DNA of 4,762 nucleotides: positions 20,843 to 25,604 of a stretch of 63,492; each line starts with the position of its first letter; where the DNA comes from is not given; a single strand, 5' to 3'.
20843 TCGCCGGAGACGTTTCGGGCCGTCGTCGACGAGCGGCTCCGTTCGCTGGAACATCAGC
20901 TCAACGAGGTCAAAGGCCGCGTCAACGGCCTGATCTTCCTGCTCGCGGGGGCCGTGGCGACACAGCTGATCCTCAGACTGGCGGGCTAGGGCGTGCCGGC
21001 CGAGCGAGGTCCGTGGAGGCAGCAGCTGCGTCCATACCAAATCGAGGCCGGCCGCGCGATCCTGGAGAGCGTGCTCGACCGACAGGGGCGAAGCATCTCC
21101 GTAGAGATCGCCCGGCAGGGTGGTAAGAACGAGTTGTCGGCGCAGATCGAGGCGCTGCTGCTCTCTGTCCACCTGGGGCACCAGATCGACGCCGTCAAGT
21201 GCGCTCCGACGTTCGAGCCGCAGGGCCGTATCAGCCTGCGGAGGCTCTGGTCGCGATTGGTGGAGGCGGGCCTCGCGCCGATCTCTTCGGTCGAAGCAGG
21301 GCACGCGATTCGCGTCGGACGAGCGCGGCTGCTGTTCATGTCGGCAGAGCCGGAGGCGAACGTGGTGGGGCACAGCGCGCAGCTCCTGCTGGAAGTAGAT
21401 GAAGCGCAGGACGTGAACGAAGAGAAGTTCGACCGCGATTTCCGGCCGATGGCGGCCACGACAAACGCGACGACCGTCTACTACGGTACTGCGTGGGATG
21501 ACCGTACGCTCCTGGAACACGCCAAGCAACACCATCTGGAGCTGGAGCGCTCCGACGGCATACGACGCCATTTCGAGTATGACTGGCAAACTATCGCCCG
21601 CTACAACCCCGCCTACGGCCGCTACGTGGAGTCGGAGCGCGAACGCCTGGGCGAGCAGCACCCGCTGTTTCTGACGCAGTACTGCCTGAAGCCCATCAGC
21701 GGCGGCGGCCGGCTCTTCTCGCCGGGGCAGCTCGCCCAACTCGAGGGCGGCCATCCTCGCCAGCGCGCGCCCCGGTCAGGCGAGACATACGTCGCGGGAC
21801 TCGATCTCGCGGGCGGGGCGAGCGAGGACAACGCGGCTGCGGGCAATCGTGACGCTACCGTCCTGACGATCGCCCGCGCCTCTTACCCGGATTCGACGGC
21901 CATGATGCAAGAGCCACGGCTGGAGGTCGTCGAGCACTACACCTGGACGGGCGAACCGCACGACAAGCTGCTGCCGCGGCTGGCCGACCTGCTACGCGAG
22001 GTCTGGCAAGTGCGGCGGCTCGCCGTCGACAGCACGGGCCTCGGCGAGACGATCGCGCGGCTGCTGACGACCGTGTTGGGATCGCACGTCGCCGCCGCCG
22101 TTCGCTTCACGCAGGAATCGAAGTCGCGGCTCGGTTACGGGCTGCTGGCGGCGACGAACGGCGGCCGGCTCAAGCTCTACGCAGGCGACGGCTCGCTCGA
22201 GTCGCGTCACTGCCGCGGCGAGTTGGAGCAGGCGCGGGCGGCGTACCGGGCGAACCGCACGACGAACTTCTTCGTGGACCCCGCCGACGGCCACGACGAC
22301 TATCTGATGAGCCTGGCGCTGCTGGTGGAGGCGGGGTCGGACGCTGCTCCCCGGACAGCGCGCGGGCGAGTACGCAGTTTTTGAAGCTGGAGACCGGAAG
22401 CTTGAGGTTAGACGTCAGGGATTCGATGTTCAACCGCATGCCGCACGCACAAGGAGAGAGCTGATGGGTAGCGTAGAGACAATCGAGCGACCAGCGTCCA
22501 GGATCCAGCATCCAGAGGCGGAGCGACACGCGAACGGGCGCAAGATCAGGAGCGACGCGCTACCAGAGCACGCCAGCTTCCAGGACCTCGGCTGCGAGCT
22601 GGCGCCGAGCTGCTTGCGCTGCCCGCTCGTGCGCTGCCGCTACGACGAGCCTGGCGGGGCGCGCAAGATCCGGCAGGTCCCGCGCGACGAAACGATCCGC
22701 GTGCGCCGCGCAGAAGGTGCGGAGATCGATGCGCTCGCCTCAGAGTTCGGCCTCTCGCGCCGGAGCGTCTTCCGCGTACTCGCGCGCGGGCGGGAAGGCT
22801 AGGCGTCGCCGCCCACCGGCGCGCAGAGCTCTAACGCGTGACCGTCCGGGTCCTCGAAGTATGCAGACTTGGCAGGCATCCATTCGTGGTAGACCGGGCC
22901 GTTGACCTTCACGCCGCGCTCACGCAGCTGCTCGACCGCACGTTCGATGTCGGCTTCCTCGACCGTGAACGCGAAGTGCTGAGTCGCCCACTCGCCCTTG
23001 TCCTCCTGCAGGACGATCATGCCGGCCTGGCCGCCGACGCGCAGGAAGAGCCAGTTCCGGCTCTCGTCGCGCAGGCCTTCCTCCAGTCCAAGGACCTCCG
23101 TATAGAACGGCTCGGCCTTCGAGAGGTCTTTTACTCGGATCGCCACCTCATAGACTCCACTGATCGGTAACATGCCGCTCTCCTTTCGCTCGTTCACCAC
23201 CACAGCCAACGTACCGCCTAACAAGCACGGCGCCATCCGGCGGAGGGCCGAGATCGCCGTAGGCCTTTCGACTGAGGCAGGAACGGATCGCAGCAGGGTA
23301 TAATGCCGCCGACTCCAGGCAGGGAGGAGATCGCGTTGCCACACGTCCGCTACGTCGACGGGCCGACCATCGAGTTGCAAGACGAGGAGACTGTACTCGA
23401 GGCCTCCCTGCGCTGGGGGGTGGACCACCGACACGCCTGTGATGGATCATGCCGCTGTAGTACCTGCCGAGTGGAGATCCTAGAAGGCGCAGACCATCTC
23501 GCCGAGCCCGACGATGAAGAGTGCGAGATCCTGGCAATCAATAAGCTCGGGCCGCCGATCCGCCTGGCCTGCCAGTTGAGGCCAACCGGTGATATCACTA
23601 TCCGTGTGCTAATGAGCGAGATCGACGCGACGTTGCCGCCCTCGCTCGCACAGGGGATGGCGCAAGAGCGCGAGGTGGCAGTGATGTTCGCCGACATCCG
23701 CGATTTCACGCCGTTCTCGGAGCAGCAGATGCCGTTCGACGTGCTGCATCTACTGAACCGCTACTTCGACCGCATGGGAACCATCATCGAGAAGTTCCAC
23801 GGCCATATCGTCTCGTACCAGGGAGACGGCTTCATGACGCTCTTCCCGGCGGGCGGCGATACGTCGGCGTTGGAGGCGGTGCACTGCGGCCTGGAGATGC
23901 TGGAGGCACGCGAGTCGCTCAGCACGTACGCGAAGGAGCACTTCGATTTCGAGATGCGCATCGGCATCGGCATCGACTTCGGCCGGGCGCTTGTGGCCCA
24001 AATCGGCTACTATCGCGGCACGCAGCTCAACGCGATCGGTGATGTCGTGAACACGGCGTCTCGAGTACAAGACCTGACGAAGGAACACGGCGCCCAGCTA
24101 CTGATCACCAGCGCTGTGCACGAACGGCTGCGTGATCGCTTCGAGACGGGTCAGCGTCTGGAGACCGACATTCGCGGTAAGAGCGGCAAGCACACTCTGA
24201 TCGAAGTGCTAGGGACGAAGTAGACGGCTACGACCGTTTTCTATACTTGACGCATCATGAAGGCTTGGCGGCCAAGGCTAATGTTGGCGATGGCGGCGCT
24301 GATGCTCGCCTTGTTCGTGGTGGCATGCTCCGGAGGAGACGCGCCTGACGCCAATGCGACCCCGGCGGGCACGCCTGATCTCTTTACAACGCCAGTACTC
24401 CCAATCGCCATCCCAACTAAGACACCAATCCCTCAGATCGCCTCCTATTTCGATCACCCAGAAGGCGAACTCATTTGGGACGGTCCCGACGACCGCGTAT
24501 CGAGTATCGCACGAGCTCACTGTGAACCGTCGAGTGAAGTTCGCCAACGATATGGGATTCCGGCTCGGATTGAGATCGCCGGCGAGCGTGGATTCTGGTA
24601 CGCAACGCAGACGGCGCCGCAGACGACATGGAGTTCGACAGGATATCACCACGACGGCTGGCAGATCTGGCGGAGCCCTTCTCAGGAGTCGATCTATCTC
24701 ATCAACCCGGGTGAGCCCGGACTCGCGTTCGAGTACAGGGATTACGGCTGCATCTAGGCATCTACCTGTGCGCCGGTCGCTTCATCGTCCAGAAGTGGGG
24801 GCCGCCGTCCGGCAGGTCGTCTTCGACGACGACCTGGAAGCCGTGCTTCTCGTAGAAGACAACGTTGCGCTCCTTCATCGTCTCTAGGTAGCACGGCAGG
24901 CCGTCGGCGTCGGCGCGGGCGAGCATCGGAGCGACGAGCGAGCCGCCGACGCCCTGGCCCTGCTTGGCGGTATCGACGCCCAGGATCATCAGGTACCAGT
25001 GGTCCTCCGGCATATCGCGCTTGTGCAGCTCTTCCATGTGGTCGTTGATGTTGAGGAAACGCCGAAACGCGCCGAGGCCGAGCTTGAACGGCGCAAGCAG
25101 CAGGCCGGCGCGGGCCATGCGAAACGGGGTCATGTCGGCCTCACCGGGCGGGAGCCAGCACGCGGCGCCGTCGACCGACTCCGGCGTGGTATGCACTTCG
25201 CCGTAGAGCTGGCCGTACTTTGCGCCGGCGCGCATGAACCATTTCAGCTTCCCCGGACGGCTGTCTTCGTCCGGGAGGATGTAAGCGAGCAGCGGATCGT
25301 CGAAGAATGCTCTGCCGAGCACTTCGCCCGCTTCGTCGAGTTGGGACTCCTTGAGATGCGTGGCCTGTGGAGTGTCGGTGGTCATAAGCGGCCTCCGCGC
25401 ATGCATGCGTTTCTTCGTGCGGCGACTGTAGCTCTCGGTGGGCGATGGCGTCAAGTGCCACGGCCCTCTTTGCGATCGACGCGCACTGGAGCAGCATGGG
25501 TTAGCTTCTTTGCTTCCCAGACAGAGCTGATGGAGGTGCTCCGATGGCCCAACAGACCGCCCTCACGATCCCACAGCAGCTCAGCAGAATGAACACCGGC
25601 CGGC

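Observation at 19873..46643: Phage-particle gene set kept in canonical order but split into four blocks by 2.7-9.1 kb of cellular cargo (domesticated / GTA-like element candidate)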

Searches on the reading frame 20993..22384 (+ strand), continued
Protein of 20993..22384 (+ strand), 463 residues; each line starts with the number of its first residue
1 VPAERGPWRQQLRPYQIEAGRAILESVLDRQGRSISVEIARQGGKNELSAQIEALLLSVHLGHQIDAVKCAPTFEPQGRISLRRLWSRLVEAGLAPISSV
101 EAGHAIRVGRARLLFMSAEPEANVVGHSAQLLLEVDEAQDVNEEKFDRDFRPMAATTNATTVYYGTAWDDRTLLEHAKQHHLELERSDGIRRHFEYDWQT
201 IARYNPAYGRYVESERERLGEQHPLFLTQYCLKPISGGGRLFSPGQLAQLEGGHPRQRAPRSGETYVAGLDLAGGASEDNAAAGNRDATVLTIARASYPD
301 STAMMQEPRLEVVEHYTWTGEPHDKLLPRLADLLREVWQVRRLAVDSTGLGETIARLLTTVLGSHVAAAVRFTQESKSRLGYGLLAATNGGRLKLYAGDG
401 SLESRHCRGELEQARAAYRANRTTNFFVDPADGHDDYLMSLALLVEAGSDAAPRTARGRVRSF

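Call 102: predict_structure(alignment_id=A4)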
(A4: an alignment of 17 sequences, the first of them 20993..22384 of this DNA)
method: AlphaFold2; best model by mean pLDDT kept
length: 463 residues; sequences in the alignment: 17
mean_pLDDT: 48.9   pTM: 0.36
mean pLDDT of the five models: 48.9, 48.4, 45.9, 44.2, 44.1
residues with pLDDT >= 90: 0; 70-90: 44; 50-70: 170; < 50: 249
segments of 3 or more residues with pLDDT < 50: 1-7, 38-44, 64-68, 70-78, 111-159, 165-197, 203-205, 207-209, 223-225, 227-229, 232-257, 274-286, 303-305, 372-440, 451-463
pLDDT, mean of each block of 10 residues (from residue 1): 44 55 61 51 49 62 50 45 62 67 57 29 29 38 45 45 47 46 35 39 48 61 50 35 35 43 72 44 51 63 48 62 73 78 65 72 69 37 33 30 40 30 25 40 55 38 34
secondary structure, 60 per line:
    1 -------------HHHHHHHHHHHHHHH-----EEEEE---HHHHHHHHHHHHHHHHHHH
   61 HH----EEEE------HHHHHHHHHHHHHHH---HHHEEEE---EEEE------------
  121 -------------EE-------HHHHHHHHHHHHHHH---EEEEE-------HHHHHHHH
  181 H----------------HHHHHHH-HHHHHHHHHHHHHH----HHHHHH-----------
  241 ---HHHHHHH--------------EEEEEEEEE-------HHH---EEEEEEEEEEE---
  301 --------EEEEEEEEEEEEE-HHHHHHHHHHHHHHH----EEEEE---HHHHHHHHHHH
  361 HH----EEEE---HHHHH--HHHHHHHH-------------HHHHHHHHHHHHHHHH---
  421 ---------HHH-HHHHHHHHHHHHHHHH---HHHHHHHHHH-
elements in order: H14-28 E34-38 H42-62 E67-70 H77-91 E98-101 E105-108 H143-157 E161-165 H173-181 H198-204 H206-219 H224-229 H244-250 E265-273 E287-297 E309-321 H323-337 E342-346 H350-362 E367-370 H374-378 H381-388 H402-417 H434-449 H453-462

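Call 104: fold_search(model_id=the predicted structure, library=pdb)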
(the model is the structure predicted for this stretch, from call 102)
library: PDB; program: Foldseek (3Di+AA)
matches with E <= 10: 572; with E <= 0.001: 0
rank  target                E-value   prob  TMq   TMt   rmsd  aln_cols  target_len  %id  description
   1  3puf_J                1.5e-02  0.77  0.17  0.26  15.2       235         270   14  Crystal structure of human RNase H2 complex (released 2010-12-22)
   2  4ep5                  1.8e-02  0.97  0.17  0.41   6.0       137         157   15  Thermus thermophilus RuvC structure (released 2012-11-14)
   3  7pik_B                4.5e-02  0.11  0.13  0.12  31.5       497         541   12  Cryo-EM structure of E. coli TnsB in complex with right end fragment of Tn7 transposon (released 2022-06-15)
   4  3puf_G                1.0e-01  0.44  0.17  0.28  18.9       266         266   12  Crystal structure of human RNase H2 complex (released 2010-12-22)
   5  2nrt                  1.1e-01  0.82  0.15  0.29  10.4       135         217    9  Crystal structure of the C-terminal half of UvrC (released 2007-02-06)
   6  1hjr_A                1.2e-01  0.66  0.17  0.42  10.6       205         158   11  ATOMIC STRUCTURE OF THE RUVC RESOLVASE: A HOLLIDAY JUNCTION-SPECIFIC ENDONUCLEASE FROM E. COLI (released 1995-02-07)
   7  3puf_D                1.2e-01  0.38  0.16  0.25  15.7       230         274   13  Crystal structure of human RNase H2 complex (released 2010-12-22)
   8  3kio_A                1.2e-01  0.38  0.16  0.26  17.5       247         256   13  mouse RNase H2 complex (released 2009-11-17)
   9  5ejk_H                1.2e-01  0.23  0.14  0.22  17.3       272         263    8  Crystal structure of the Rous sarcoma virus intasome (released 2016-02-17)
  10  5e6f_A                1.4e-01  0.77  0.17  0.49  10.2       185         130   10  Canarypox virus resolvase (released 2016-03-30)
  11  8rau_B                1.5e-01  0.51  0.16  0.10   8.9       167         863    9  The crystal structure of DNA-bound human MutSbeta (MSH2/MSH3) in the canonical mismatch bound conformation with ADP bo (released 2025-06-11)
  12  8fcv_R                1.7e-01  0.54  0.18  0.23   9.2       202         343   16  Cryo-EM structure of TnsC-TniQ-DNA complex in type I-B CAST system (released 2023-08-09)
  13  3puf_M                2.1e-01  0.57  0.15  0.23   9.8       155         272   15  Crystal structure of human RNase H2 complex (released 2010-12-22)
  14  3puf_P                2.5e-01  0.33  0.17  0.27  13.4       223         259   13  Crystal structure of human RNase H2 complex (released 2010-12-22)
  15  3puf_A                2.8e-01  0.30  0.17  0.27  16.3       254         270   11  Crystal structure of human RNase H2 complex (released 2010-12-22)
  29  4znl_B                5.8e-01  0.38  0.22  0.36  10.3       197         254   18  Thermus Phage P74-26 Large Terminase ATPase domain bound to ADP Beryllium Fluoride (released 2015-07-08)
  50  4znj                  1.1e+00  0.30  0.25  0.42  10.0       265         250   11  Thermus Phage P74-26 Large Terminase ATPase domain mutant R139A (I 2 3 space group) (released 2015-07-08)
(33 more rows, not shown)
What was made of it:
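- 20993..22384 (+): Large terminase (ATPase plus RNaseH-like nuclease). The AF2 model was poor (pLDDT 49), so the fold search was uninformative (calls 102, 104).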

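Call 105: search_protein_families(library=pfam, alignment_id=A1, max_evalue=0.01)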
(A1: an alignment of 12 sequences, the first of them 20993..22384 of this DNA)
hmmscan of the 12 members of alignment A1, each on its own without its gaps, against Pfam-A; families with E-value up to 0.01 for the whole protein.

A. member 1, window:20993-22384:+ (463 aa): 0 families

B. families by the number of members that match (of 12 scanned): 1 family
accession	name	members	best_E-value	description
PF17289.8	Terminase_6C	9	3.8e-09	Terminase RNaseH-like domain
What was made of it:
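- Checked: PF17289 Terminase_6C hits 9 of 12 family members (call 105).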

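Call 112: search_dna_similar(query=window:20993-22384:+, collection=phages, mode=protein, max_rows=10, max_evalue=0.001)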
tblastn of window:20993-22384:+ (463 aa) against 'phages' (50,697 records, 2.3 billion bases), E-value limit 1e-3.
Records with a match: 11; places in all: 11; records where one place covers at least 80% of the query: 7.
Best place of each record, by identity: <60% 11.
By first word of the organism name: Bacillus 4; Streptomyces 4; Meiothermus 1; Thermus 1; Bacteroides 1.
By host as written in the record: Bacillus bogoriensis 2; Bacillus cereus 2; Streptomyces sp. 5a 2; Streptomyces lividans JI 1326 2; Meiothermus sp. 1; Thermus thermophilus HB8 1; Bacteroides salyersiae BSC162 1.
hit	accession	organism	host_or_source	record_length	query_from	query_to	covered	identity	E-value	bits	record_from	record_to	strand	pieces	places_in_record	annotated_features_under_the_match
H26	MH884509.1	Bacillus phage vB_BboS-125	Bacillus bogoriensis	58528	15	382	79%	33.1%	2e-41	164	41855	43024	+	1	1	terminase-like family protein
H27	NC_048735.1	Bacillus phage vB_BboS-125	Bacillus bogoriensis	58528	15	382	79%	33.1%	2e-41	164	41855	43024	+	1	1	terminase-like family protein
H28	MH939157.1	Meiothermus phage MMP17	Meiothermus sp.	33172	40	443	87%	29.5%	5e-9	65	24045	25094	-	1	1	terminase, ATPase subunit | hypothetical protein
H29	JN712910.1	Bacillus phage BCD7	Bacillus cereus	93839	11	445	94%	26.5%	2e-33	140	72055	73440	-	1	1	putative terminase large subunit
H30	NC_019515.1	Bacillus phage BCD7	Bacillus cereus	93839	11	445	94%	26.5%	2e-33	140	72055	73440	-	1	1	putative terminase large subunit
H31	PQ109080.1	Thermus phage Riverbug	Thermus thermophilus HB8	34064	108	461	76%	29.2%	3e-10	69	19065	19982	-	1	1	TerL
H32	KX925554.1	Streptomyces phage BRock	Streptomyces sp. 5a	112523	12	463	98%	21.4%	2e-10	69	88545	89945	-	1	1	terminase large subunit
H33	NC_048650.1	Streptomyces phage BRock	Streptomyces sp. 5a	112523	12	463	98%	21.4%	2e-10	69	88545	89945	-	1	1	terminase large subunit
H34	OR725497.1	Streptomyces phage LuckySocke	Streptomyces lividans JI 1326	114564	12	452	95%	21.4%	3e-8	62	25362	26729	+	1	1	70: terminase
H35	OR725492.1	Streptomyces phage Alone3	Streptomyces lividans JI 1326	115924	12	452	95%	21.4%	3e-8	62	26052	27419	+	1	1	71: terminase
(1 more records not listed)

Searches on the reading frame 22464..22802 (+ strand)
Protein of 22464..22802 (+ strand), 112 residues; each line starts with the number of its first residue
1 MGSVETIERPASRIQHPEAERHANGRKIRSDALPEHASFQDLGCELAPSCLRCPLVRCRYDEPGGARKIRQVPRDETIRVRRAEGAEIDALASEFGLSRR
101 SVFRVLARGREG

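Call 4: search_protein_families(library=pfam, proteins=[window:22464-22802:+], max_evalue=0.01)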
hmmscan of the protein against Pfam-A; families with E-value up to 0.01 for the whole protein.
window:22464-22802:+ (112 aa): 1 family
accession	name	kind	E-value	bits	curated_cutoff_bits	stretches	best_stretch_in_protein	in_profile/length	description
PF02796.21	HTH_7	-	0.00036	21.1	23.8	1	76-107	12-43/45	Helix-turn-helix domain of resolvase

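Call 5: search_protein_families(library=phrogs, proteins=[window:22464-22802:+], max_evalue=0.01)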
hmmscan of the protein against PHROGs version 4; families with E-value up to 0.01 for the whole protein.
window:22464-22802:+ (112 aa): 1 family
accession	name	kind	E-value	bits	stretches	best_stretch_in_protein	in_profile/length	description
phrog_836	-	transcription regulation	0.00058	21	1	65-110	77-121/133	late transcriptional activator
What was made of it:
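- Checked: Cys4+HTH 22464-22802: HTH_7 and phrog_836 'late activator', both weak (calls 4, 5).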

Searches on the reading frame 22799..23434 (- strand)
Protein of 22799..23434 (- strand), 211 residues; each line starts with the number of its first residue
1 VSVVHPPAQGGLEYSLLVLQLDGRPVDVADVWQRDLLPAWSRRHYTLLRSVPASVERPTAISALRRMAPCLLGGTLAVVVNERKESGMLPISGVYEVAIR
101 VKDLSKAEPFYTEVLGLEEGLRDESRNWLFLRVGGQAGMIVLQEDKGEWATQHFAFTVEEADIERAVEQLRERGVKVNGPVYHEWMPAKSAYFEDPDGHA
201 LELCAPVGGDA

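Call 11: search_protein_families(library=pfam, proteins=[window:22799-23434:-], max_evalue=0.01)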
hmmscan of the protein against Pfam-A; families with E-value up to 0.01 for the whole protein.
window:22799-23434:- (211 aa): 5 families
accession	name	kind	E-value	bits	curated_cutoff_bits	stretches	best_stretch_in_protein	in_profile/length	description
PF00903.31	Glyoxalase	-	3e-15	57.1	20.6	1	97-203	5-121/121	Glyoxalase/Bleomycin resistance protein/Dioxygenase superfamily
PF18029.7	Glyoxalase_6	-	3.7e-08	34.4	23.6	1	97-204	2-106/106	Glyoxalase-like domain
PF13669.12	Glyoxalase_4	-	4.1e-07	30.7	27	1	97-177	3-93/109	Glyoxalase/Bleomycin resistance protein/Dioxygenase superfamily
PF12681.13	Glyoxalase_2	-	2.4e-06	27.9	30.1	1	99-206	6-116/118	Glyoxalase-like domain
PF22677.2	Ble-like_N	-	0.0026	17.9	24.5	0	97-118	5-26/41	Bleomycin resistance protein-like N-terminal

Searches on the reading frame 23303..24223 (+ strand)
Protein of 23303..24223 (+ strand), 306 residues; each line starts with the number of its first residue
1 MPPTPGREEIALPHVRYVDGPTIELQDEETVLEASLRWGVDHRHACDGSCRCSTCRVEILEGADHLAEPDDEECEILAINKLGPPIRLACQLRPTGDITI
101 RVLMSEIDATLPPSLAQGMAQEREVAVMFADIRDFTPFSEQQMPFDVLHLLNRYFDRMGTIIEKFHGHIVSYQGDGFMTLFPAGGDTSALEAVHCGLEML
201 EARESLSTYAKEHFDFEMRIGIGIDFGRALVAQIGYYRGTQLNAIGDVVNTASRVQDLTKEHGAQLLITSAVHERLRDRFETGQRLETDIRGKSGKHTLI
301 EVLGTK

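Call 11: search_protein_families(library=pfam, proteins=[window:23303-24223:+], max_evalue=0.01)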
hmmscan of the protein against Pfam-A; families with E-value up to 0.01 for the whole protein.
window:23303-24223:+ (306 aa): 2 families
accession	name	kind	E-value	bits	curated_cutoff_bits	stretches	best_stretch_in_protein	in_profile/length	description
PF00211.25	Guanylate_cyc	-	9.1e-24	84.5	21.9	1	121-297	5-177/183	Adenylate and Guanylate cyclase catalytic domain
PF00111.32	Fer2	-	3.1e-10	40.3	21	1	21-95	6-77/77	2Fe-2S iron-sulfur cluster binding domain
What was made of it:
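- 22799..25454 (.): Cargo 1: VOC(-), Fer2-cyclase(+), 166-aa protein(+), GNAT(-). Pfam in call 11.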

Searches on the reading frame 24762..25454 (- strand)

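Call 11: search_protein_families(library=pfam, proteins=[window:24762-25454:-], max_evalue=0.01)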
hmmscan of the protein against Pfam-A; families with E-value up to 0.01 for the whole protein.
window:24762-25454:- (230 aa): 3 families
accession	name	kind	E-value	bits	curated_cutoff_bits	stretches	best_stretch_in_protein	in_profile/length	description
PF13508.13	Acetyltransf_7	-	9.8e-07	29.5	27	1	153-208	30-84/84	Acetyltransferase (GNAT) domain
PF00583.31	Acetyltransf_1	-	6.7e-06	26.8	20.7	1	144-206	55-116/116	Acetyltransferase (GNAT) family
PF13673.13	Acetyltransf_10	-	7e-05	23.2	23.6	1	154-225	53-125/128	Acetyltransferase (GNAT) domain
